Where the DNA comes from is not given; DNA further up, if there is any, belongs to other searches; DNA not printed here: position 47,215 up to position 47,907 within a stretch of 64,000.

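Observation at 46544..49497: Tandem array of six small paralogous early genes immediately downstream of the origin-like region: candidate diversifying anti-defence or host-takeover family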

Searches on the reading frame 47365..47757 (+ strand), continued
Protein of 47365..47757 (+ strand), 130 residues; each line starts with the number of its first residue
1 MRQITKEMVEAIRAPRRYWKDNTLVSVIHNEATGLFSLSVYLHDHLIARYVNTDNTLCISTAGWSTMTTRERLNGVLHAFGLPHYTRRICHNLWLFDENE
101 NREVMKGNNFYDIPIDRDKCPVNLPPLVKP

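Call 50: search_dna_similar(query=window:47365-47757:+, collection=phages, mode=protein, max_evalue=0.001, max_rows=40)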
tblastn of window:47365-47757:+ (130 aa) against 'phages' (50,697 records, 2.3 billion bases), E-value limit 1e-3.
Records with a match: 68; places in all: 68; records where one place covers at least 80% of the query: 3.
Best place of each record, by identity: <60% 68.
By first word of the organism name: Synechococcus 40; Cyanophage 10; Prochlorococcus 6; Pseudomonas 5; Ralstonia 2; Stenotrophomonas 2; Xanthomonas 1; Roseobacter 1; uncultured 1.
By host as written in the record: Synechococcus 18; - 11; Synechococcus sp. WH7803 7; Synechococcus sp. MW02 5; Synechococcus sp. WH 7803 4; Pseudomonas syringae pv. actinidiae 2; Ralstonia solanacearum 2; Synechococcus sp. 2; and 12 more.
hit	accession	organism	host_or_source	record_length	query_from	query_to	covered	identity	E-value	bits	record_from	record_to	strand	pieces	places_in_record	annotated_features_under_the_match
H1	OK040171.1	Pseudomonas phage PHB09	Pseudomonas syringae pv. actinidiae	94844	2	119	91%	34.4%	4e-6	50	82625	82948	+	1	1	hypothetical protein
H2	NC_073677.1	Pseudomonas phage PHB09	Pseudomonas syringae pv. actinidiae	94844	2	119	91%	34.4%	4e-6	50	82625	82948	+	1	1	hypothetical protein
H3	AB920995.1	Ralstonia phage RSJ2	Ralstonia solanacearum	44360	1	82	63%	43.5%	6e-10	61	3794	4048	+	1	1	hypothetical protein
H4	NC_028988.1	Ralstonia phage RSJ2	Ralstonia solanacearum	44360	1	82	63%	43.5%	6e-10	61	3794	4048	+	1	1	hypothetical protein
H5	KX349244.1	Synechococcus phage S-RIM2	Synechococcus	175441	1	110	85%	31.3%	1e-3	43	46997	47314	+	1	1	hypothetical protein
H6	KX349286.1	Synechococcus phage S-RIM8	Synechococcus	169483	1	80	62%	40.0%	7e-6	49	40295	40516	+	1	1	hypothetical protein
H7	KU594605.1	Cyanophage S-RIM50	Synechococcus sp.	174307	1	80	62%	40.0%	1e-5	49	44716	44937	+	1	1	hypothetical protein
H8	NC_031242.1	Cyanophage S-RIM50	Synechococcus sp.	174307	1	80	62%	40.0%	1e-5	49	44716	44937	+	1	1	hypothetical protein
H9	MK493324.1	Synechococcus phage S-RIM8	Synechococcus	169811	1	80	62%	40.0%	1e-5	49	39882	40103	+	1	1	hypothetical protein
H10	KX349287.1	Synechococcus phage S-RIM8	Synechococcus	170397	1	80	62%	40.0%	1e-5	49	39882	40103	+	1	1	hypothetical protein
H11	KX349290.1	Synechococcus phage S-RIM8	Synechococcus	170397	1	80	62%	40.0%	1e-5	49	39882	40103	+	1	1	hypothetical protein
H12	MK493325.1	Synechococcus phage S-RIM8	Synechococcus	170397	1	80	62%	40.0%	1e-5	49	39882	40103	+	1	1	hypothetical protein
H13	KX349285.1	Synechococcus phage S-RIM8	Synechococcus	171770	1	80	62%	40.0%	1e-5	49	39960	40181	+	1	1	hypothetical protein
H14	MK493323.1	Synechococcus phage S-RIM8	Synechococcus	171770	1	80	62%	40.0%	1e-5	49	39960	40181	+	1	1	hypothetical protein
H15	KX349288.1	Synechococcus phage S-RIM8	Synechococcus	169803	1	80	62%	40.0%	2e-5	48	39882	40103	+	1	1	hypothetical protein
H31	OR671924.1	Roseobacter phage CRP-810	Roseobacter sp. (CHUG lineage)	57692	1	88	68%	33.0%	9e-4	43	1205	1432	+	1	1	hypothetical protein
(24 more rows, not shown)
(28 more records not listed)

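Call 53: find_encoding_contigs(protein=P0005, flank=6000, max_places=6)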
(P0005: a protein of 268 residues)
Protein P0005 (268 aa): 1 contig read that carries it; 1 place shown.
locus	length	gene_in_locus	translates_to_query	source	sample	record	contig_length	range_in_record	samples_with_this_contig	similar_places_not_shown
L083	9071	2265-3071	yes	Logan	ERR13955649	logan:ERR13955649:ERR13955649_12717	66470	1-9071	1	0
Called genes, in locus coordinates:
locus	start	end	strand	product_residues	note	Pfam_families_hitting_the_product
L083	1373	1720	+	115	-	-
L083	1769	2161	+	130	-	PF23790:Kyano_Gp96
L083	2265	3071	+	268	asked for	-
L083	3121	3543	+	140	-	-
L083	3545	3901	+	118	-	-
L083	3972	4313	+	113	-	-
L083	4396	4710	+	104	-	-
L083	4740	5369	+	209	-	-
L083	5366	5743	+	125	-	-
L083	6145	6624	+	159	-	-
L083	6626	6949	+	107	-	-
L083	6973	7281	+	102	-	-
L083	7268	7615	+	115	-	-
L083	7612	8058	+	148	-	PF00293:NUDIX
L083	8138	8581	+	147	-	PF05443:ROS_MUCR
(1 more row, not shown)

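Call 57: search_protein_families(library=ncbifam, proteins=[window:47365-47757:+], max_evalue=0.1)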
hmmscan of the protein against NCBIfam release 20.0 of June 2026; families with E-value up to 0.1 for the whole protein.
window:47365-47757:+ (130 aa): 0 families

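Call 58: search_protein_families(library=padloc, proteins=[window:47365-47757:+], max_evalue=0.1)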
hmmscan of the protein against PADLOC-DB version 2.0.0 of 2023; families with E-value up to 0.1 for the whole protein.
window:47365-47757:+ (130 aa): 0 families

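Call 60: search_dna_similar(query=P0007, collection=plasmids, mode=protein, max_evalue=0.001, max_rows=20)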
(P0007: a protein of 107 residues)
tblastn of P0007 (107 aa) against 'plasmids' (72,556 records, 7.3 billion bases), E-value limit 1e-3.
Records with a match: 1; places in all: 1; records where one place covers at least 80% of the query: 1.
Best place of each record, by identity: <60% 1.
By first word of the organism name: Sphingobium 1.
By predicted mobility (MOB-suite, as given by PLSDB): non-mobilizable 1.
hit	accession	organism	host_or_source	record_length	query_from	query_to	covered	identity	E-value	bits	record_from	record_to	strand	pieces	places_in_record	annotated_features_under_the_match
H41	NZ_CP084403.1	Sphingobium sp. CFD-1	cell culture,soil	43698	1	96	90%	39.0%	9e-9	58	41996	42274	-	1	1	hypothetical protein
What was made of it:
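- One plasmid record (call 60). It is absent from plasmid leading regions (call 60).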

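Call 62: find_related_loci(query=A5, collection=genome_contigs, flank=8000)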
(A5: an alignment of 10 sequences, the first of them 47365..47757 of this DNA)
Query A5 (130 aa) in genome_contigs; peptide patterns used: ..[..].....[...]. (x = any residue, [..] = any of these).
3 stretches matched a pattern; 3 encode a relative of the query (tblastn E <= 1e-3); 3 distinct loci.
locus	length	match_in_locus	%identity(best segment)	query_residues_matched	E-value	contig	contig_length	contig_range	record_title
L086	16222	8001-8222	40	1-81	9e-12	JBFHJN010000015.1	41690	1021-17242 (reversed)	MAG: Coriobacteriia bacterium isolate Mix_sand07.2021.05.G.64 k141_1756127_length_41690_cov_13.0025, whole genome shotgu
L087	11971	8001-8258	36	1-77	9e-10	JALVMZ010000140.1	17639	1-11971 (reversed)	MAG: Desulfobacteraceae bacterium isolate A3_maxbin2_scaf2bin.136 A3_NODE_1709_length_17639_cov_2.929877, whole genome s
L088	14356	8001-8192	38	22-81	2e-5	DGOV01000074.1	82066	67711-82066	MAG TPA_asm: Proteobacteria bacterium UBA4457 UBA4457_contig_32800, whole genome shotgun sequence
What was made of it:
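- Three MAG contigs among 185,579 species genomes (call 62).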

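Call 63: search_protein_families(library=pfam, alignment_id=A3, max_evalue=1)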
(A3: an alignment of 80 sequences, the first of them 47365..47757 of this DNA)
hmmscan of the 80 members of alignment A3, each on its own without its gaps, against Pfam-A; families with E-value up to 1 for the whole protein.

A. member 1, window:47365-47757:+ (130 aa): 1 family
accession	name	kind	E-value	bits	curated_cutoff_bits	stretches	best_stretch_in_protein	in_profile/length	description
PF23790.1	Kyano_Gp96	-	1.2e-13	51.6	27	1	1-110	1-103/110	Kyanoviridae Gp96 protein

B. families by the number of members that match (of 80 scanned): 41 families (the first 25 are shown)
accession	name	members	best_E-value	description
PF23790.1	Kyano_Gp96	79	3.8e-30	Kyanoviridae Gp96 protein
PF17386.8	LBP_C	1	0.0052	Lacto-N-biose phosphorylase C-terminal domain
PF11141.13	DUF2914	1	0.023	Protein of unknown function (DUF2914)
PF16585.11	Lipocalin_8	1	0.03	Lipocalin-like domain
PF06437.16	ISN1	1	0.031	IMP-specific 5'-nucleotidase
PF24343.1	OB_DEPS-1_1st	1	0.041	P-granule-associated protein DEPS-1, first OB-fold domain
PF06443.16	SEF14_adhesin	1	0.042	SEF14-like adhesin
PF00980.22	Rota_Capsid_VP6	1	0.042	Rotavirus major capsid protein VP6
PF14129.11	DUF4296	1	0.048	Domain of unknown function (DUF4296)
PF25702.1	CrAss_Ring_2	1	0.049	Phage tail ring protein 2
PF21018.2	BipA_C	1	0.059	TypA/BipA C-terminal domain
PF23918.1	DUF7257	1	0.061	Domain of unknown function (DUF7257)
PF24614.1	Tf2-1_C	1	0.064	Transposon Tf2-1 polyprotein, C-terminal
PF17073.10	SafA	1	0.066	Two-component-system connector protein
PF03581.18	Herpes_UL33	1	0.069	Herpesvirus UL33-like protein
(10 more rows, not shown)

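Call 73: get_annotated_region(hit=H4, flank=4000)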
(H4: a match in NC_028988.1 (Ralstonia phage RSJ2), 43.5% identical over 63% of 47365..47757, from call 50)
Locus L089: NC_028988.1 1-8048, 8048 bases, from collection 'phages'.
description: Ralstonia phage RSJ2 DNA, complete genome.
organism: Ralstonia phage RSJ2 (NCBI taxid 1481785)
taxonomy: Viruses; Duplodnaviria; Heunggongvirae; Uroviricota; Caudoviricetes; Autographiviridae; Okabevirinae; Risjevirus; Risjevirus RSJ2
host: Ralstonia solanacearum; source: -; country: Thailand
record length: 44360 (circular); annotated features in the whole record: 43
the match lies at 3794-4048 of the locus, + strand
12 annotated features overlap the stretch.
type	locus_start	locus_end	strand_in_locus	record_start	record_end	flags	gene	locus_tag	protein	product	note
CDS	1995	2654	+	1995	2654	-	-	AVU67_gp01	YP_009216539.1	hypothetical protein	ORF1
CDS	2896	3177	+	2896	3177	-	-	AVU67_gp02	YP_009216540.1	hypothetical protein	ORF2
CDS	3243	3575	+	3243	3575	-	-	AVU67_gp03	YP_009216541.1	hypothetical protein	ORF3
CDS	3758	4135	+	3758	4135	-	-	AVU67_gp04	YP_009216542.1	hypothetical protein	ORF4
CDS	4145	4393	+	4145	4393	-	-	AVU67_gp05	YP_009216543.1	hypothetical protein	ORF5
CDS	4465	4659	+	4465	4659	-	-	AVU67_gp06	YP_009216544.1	hypothetical protein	ORF6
CDS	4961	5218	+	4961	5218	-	-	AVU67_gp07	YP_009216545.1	hypothetical protein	ORF7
CDS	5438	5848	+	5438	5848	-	-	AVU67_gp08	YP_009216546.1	hypothetical protein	ORF8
CDS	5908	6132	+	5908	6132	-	-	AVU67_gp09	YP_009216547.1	hypothetical protein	ORF9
CDS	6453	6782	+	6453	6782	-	-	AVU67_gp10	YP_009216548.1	hypothetical protein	ORF10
CDS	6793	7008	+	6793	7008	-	-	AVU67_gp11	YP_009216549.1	hypothetical protein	ORF11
CDS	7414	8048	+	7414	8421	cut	-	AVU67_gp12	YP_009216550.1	hypothetical protein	ORF12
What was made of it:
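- RSJ2 ORF4 at 3.76 kb (call 73).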

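Call 74: get_annotated_region(hit=H31, flank=4000)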
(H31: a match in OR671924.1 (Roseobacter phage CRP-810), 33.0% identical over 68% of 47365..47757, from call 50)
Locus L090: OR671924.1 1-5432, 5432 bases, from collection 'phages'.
description: Roseobacter phage CRP-810, complete genome.
organism: Roseobacter phage CRP-810 (NCBI taxid 3088887)
taxonomy: Viruses
host: Roseobacter sp. (CHUG lineage); source: -; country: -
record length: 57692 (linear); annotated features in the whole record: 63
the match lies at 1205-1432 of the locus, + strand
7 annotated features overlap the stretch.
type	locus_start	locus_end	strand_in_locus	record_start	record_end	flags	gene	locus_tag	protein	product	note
CDS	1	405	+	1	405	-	-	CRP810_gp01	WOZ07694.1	hypothetical protein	-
CDS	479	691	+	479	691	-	-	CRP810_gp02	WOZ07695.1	hypothetical protein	-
CDS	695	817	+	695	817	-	-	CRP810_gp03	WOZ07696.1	hypothetical protein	-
CDS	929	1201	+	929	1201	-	-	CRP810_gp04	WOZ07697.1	hypothetical protein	-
CDS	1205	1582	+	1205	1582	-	-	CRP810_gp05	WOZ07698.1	hypothetical protein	-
CDS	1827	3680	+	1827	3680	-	-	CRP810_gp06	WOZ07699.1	cobaltochelatase subunit CobS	-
CDS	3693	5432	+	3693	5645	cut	-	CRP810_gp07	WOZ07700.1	cobaltochelatase subunit CobT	-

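Call 78: search_protein_families(library=pfam, proteins=[P0056, P0124, P0051, P0071, P0037, P0045, P0095, P0022, P0113, P0166], max_evalue=0.05)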
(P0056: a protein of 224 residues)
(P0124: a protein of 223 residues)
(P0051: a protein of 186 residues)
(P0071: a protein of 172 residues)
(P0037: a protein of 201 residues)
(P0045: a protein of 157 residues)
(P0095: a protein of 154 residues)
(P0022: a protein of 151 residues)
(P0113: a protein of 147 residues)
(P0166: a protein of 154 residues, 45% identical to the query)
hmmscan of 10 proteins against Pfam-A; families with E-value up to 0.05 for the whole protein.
P0056 (224 aa): 1 family
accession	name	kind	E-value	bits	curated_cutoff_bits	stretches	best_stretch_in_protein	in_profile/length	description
PF23790.1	Kyano_Gp96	-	6.6e-13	49.2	27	1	1-84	1-85/110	Kyanoviridae Gp96 protein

P0124 (223 aa): 1 family
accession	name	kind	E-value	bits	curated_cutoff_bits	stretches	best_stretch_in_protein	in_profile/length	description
PF23790.1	Kyano_Gp96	-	1.3e-26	93.3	27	1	1-94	1-94/110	Kyanoviridae Gp96 protein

P0051 (186 aa): 2 families
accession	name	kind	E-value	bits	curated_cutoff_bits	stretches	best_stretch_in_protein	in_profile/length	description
PF23790.1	Kyano_Gp96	-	3.6e-31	108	27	1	1-89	1-94/110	Kyanoviridae Gp96 protein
PF21977.1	DUF6926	-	0.00029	21.5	27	1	109-143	1-35/73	Domain of unknown function (DUF6926)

P0071 (172 aa): 1 family
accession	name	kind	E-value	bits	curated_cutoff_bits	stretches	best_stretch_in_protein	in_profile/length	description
PF23790.1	Kyano_Gp96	-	1.7e-12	47.8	27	1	1-53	1-51/110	Kyanoviridae Gp96 protein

P0037 (201 aa): 1 family
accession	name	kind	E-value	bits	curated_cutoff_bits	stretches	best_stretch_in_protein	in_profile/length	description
PF23790.1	Kyano_Gp96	-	2e-28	99.1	27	1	86-187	1-105/110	Kyanoviridae Gp96 protein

P0045 (157 aa): 1 family
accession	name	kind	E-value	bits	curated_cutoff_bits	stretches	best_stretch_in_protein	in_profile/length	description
PF23790.1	Kyano_Gp96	-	1.2e-15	58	27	1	1-94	1-95/110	Kyanoviridae Gp96 protein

P0095 (154 aa): 1 family
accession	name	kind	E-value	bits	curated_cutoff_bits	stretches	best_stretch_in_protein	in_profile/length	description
PF23790.1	Kyano_Gp96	-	1.7e-23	83.3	27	1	1-94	1-92/110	Kyanoviridae Gp96 protein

P0022 (151 aa): 1 family
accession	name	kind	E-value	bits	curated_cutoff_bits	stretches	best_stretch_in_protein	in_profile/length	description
PF23790.1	Kyano_Gp96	-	4.9e-18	65.7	27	1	1-88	1-91/110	Kyanoviridae Gp96 protein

P0113 (147 aa): 1 family
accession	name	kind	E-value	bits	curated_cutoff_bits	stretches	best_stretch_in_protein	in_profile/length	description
PF23790.1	Kyano_Gp96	-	2.4e-14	53.8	27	1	1-92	1-92/110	Kyanoviridae Gp96 protein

P0166 (154 aa): 2 families
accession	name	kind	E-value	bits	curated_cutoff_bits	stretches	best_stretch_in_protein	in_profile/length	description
PF23790.1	Kyano_Gp96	-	9.1e-20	71.3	27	1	53-151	1-104/110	Kyanoviridae Gp96 protein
PF13364.12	BetaGal_ABD2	-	0.036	15.3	23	1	35-104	41-105/112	Beta-galactosidase second all-beta domain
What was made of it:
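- Tried and rejected: Domain fusions: longer family members carried no informative partner domain (call 78).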

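Call 84: search_dna_similar(query=P0007, collection=phages, mode=protein, max_evalue=0.001, max_rows=60, rows=spread)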
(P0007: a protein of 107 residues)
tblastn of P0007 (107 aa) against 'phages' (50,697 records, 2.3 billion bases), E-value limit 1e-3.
Records with a match: 385; places in all: 388; records where one place covers at least 80% of the query: 384.
Best place of each record, by identity: <60% 385.
By first word of the organism name: Synechococcus 287; Cyanophage 53; Pseudomonas 30; Prochlorococcus 6; Vibrio 4; Ralstonia 2; Dickeya 1; Roseobacter 1; Marine 1.
By host as written in the record: - 127; Synechococcus 103; Synechococcus sp. 25; Synechococcus sp. WH7803 24; Synechococcus sp. WH8102 14; Synechococcus sp. WH 7803 12; Synechococcus sp. MW02 11; Pseudomonas syringae pv. actinidiae Psa 889 6; and 36 more.
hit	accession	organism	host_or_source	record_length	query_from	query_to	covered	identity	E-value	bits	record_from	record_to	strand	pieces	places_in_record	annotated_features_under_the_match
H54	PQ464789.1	Vibrio phage vB_VcaP_R25D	Vibrio campbellii CAIM 519 = NBRC 15631 ...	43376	1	96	90%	45.8%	6e-17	80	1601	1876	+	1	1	hypothetical protein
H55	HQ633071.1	Synechococcus phage S-SKS1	Synechococcus sp. WH7803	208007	1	100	93%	38.1%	2e-7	53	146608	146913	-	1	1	hypothetical protein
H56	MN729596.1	Pseudomonas phage CHF7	Pseudomonas syringae pv. actinidiae Psa ...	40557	2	92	85%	41.2%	5e-8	54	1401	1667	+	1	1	hypothetical protein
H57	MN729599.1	Pseudomonas phage CHF33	Pseudomonas syringae pv. actinidiae Psa ...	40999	2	92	85%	41.2%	5e-8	54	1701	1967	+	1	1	hypothetical protein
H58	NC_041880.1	Pseudomonas phage phiPMW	Pseudomonas putida PpG1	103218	2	92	85%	40.9%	2e-9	59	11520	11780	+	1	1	hypothetical protein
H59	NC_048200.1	Pseudomonas phage shl2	-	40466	2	92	85%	40.2%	6e-8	54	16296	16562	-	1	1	hypothetical protein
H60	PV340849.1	Synechococcus phage Sf-CH1a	Synechococcus sp. WH8102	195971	1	94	88%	38.1%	6e-8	54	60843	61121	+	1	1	hypothetical protein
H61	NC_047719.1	Synechococcus phage ACG-2014b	-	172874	1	91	85%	37.6%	7e-9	57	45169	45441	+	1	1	hypothetical protein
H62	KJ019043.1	Synechococcus phage ACG-2014b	-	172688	1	91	85%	37.6%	1e-8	56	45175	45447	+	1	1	hypothetical protein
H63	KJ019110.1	Synechococcus phage ACG-2014b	-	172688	1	91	85%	37.6%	1e-8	56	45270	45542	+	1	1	hypothetical protein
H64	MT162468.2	Synechococcus phage S-H25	Synechococcus sp. WH 8102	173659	1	89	83%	38.5%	5e-7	52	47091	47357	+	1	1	hypothetical protein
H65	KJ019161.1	Synechococcus phage ACG-2014b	-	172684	1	91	85%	36.6%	2e-8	56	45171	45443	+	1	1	hypothetical protein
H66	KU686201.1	Synechococcus phage S-CAM4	Synechococcus sp.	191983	1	94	88%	35.1%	1e-5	48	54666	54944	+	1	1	hypothetical protein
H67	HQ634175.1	Cyanophage P-RSM1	Prochlorococcus MIT9303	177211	1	89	83%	37.0%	3e-6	49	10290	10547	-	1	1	hypothetical protein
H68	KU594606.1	Cyanophage S-RIM32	Synechococcus sp.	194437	1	96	90%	33.7%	5e-6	49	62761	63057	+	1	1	hypothetical protein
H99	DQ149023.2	Synechococcus phage syn9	-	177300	1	89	83%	33.7%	6e-4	43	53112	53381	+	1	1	gp90 | gp89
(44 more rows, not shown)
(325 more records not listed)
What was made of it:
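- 388 places in 385 cultured-phage records (call 84). 1.4-1.9 kb from the left end in Pseudomonas phages CHF7 and CHF33 and Vibrio phage R25D (call 84).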
